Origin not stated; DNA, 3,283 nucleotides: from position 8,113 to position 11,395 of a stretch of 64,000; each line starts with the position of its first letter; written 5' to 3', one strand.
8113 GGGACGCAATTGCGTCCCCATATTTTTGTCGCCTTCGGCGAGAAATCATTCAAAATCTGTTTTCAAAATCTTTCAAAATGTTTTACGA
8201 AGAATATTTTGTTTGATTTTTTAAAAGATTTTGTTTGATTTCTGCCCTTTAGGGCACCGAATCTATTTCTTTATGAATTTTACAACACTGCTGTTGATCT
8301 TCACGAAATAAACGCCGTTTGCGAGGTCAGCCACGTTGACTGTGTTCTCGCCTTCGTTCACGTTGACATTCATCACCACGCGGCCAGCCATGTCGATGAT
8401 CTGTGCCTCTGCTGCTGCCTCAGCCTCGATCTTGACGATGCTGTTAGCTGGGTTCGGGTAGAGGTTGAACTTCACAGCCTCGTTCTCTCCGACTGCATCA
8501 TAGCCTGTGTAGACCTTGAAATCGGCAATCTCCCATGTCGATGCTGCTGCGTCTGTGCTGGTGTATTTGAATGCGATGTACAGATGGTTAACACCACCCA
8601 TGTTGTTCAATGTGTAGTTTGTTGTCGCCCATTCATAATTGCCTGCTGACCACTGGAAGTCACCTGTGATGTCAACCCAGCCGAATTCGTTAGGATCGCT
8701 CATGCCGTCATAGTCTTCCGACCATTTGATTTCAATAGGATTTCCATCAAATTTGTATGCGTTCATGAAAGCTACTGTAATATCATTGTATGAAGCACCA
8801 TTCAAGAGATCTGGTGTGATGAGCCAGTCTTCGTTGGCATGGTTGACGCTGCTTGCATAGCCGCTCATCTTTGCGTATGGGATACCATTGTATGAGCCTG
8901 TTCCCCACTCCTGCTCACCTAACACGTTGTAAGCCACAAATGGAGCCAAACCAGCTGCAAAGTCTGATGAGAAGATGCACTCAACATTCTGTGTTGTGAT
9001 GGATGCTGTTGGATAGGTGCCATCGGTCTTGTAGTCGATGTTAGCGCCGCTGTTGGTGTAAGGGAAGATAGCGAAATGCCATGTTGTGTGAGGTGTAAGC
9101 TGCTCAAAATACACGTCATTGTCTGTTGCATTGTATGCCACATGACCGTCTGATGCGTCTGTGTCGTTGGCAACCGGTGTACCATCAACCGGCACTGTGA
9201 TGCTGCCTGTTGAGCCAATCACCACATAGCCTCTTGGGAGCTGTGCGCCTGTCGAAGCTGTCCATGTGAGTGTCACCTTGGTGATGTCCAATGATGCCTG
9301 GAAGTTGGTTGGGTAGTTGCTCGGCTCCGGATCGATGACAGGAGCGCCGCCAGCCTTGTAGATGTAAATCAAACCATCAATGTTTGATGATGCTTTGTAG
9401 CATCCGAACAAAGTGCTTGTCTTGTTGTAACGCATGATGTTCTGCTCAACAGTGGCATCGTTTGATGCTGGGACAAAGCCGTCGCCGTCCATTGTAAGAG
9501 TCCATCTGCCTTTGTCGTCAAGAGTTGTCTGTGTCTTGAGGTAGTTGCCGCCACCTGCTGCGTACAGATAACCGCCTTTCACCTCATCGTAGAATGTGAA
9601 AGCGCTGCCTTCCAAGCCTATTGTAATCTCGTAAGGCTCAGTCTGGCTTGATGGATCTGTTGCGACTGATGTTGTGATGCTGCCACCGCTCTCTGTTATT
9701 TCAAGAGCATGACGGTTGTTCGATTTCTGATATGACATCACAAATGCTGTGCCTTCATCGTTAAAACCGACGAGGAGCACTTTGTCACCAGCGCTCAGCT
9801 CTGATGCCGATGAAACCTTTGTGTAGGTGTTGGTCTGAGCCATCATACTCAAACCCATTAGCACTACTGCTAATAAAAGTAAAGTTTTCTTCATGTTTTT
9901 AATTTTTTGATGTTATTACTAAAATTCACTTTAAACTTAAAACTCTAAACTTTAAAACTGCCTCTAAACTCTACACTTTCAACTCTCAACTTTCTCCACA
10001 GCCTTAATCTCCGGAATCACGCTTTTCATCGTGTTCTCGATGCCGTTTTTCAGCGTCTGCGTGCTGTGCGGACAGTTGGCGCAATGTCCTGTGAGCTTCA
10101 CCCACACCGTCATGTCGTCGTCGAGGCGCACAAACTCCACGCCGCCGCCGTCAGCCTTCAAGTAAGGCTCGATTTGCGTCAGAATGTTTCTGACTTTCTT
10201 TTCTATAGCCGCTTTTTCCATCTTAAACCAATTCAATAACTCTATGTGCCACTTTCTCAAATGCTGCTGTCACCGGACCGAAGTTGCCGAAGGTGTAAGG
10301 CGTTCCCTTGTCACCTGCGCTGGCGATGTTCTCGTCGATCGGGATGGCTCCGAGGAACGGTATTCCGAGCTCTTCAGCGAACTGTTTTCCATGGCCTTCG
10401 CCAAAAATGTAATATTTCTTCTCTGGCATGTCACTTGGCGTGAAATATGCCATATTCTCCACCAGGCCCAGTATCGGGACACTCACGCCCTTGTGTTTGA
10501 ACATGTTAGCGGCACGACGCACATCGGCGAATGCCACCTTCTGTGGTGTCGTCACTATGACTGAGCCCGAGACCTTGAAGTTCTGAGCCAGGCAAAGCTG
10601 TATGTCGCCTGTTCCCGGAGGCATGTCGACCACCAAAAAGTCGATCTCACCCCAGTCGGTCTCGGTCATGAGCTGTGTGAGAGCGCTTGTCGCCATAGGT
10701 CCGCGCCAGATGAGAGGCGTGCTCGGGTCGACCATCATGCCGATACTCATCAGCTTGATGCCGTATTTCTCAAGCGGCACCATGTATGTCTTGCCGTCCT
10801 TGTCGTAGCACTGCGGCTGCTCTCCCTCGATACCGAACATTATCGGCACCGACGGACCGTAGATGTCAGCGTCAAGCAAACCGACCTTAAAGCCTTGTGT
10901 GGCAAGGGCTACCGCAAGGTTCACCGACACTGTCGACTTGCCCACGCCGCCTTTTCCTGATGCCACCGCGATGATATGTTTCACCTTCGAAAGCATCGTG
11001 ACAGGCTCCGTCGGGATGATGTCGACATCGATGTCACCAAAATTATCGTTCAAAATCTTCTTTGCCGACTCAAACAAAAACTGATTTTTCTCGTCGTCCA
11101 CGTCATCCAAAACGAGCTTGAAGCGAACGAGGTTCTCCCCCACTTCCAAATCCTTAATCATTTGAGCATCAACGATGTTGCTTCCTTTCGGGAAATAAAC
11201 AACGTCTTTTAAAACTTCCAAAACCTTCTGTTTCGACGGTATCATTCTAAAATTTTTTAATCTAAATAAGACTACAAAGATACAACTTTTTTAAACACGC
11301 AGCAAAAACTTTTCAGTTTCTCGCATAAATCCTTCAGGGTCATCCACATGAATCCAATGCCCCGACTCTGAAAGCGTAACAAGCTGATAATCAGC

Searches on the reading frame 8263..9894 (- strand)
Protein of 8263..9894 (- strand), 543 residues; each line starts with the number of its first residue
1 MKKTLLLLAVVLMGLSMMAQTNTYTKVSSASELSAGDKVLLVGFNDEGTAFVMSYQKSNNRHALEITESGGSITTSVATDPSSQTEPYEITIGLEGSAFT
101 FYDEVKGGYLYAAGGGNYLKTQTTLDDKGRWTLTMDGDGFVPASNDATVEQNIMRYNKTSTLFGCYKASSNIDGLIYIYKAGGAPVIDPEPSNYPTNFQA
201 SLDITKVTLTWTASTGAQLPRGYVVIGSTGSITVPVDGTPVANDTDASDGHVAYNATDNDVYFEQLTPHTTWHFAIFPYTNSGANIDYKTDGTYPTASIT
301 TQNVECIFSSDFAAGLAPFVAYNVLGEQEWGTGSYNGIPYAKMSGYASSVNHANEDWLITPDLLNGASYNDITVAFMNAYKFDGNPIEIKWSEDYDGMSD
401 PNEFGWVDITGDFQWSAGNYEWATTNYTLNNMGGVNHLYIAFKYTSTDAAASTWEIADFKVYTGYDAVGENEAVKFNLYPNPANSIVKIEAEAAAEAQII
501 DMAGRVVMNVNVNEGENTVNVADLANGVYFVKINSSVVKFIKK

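Call 83: search_protein_families(library=pfam, proteins=[window:8263-9894:-], max_evalue=0.00001)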
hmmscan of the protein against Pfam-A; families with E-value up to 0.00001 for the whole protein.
window:8263-9894:- (543 aa): 1 family
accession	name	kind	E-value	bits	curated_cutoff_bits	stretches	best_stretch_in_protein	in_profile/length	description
PF18962.6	Por_Secre_tail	-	1.1e-14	54.9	27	1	478-543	1-72/75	Secretion system C-terminal sorting domain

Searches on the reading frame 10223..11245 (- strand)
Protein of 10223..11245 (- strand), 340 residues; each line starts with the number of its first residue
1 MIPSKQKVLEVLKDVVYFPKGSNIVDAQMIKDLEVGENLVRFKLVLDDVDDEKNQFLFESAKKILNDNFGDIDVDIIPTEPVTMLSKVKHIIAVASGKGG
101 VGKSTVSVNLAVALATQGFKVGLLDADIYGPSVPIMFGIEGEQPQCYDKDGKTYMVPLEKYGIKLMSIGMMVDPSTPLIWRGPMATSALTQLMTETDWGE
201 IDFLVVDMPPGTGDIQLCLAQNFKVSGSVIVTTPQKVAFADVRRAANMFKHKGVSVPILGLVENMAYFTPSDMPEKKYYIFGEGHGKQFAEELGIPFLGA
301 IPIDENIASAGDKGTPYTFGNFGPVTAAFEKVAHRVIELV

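Call 83: search_protein_families(library=pfam, proteins=[window:10223-11245:-], max_evalue=0.00001)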
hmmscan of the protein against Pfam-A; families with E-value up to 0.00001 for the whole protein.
window:10223-11245:- (340 aa): 6 families
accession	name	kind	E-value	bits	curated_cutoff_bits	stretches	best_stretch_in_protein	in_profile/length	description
PF10609.15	ParA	-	7.3e-95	317.5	27.1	1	87-336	1-245/246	NUBPL iron-transfer P-loop NTPase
PF01656.29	CbiA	-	1.6e-16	60.8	25.4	1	92-316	1-124/125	CobQ/CobB/MinD/ParA nucleotide binding domain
PF13614.12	AAA_31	-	1.2e-11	45.4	27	1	90-128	2-40/177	AAA domain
PF09140.17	MipZ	-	5.1e-09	36.3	20.7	1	90-128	1-39/262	ATPase MipZ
PF02374.21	ArsA_ATPase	-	4.3e-07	29.9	24.3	0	94-127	5-38/305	Anion-transporting ATPase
PF00142.24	Fer4_NifH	-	1.6e-06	28.3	25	0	96-127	6-37/271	4Fe-4S iron sulfur cluster binding proteins, NifH/frxC family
